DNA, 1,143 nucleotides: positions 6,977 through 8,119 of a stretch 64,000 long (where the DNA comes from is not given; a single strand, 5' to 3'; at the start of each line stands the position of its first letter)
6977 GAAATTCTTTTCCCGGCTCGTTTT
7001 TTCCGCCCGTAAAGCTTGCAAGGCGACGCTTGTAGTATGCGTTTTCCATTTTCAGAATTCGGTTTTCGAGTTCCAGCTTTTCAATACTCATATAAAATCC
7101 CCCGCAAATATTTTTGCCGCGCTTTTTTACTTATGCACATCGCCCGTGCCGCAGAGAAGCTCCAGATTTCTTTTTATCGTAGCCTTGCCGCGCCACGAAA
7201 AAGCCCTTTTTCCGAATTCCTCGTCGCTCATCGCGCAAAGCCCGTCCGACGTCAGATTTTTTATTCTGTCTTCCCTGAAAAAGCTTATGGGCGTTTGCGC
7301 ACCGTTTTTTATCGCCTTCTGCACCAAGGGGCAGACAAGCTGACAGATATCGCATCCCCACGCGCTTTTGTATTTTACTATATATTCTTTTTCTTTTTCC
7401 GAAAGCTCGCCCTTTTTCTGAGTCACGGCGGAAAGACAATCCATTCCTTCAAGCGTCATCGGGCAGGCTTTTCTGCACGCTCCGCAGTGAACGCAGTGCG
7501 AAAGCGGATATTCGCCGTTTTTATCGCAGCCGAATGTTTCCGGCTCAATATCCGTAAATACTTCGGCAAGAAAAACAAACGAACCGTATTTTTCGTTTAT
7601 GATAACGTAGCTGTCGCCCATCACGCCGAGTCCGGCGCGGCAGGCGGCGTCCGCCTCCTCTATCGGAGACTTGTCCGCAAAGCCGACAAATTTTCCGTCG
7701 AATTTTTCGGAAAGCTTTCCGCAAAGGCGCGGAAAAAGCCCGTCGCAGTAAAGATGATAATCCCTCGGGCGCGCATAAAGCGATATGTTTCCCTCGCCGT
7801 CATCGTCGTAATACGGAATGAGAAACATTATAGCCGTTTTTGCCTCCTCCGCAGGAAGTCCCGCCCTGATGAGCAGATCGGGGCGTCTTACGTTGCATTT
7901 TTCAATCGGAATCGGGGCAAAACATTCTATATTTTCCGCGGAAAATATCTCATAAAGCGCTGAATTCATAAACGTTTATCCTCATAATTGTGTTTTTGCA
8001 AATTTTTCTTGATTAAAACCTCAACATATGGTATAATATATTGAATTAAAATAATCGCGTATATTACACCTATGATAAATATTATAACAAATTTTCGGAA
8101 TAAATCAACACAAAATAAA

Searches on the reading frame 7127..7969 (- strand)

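Call 63: search_protein_families(library=pfam, proteins=[window:7127-7969:-], max_evalue=0.00001)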
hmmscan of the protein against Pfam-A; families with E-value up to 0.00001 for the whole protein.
window:7127-7969:- (280 aa): 3 families
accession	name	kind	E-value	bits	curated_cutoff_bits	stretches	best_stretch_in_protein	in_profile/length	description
PF12838.12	Fer4_7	-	3.3e-06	27.9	27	1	158-214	1-49/52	4Fe-4S dicluster domain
PF08331.15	QueG_DUF1730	-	3.8e-06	27.2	25.1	1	41-99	9-76/77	Epoxyqueuosine reductase QueG, DUF1730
PF13484.11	Fer4_16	-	6.9e-06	27.2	30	0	158-214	1-64/66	4Fe-4S double cluster binding domain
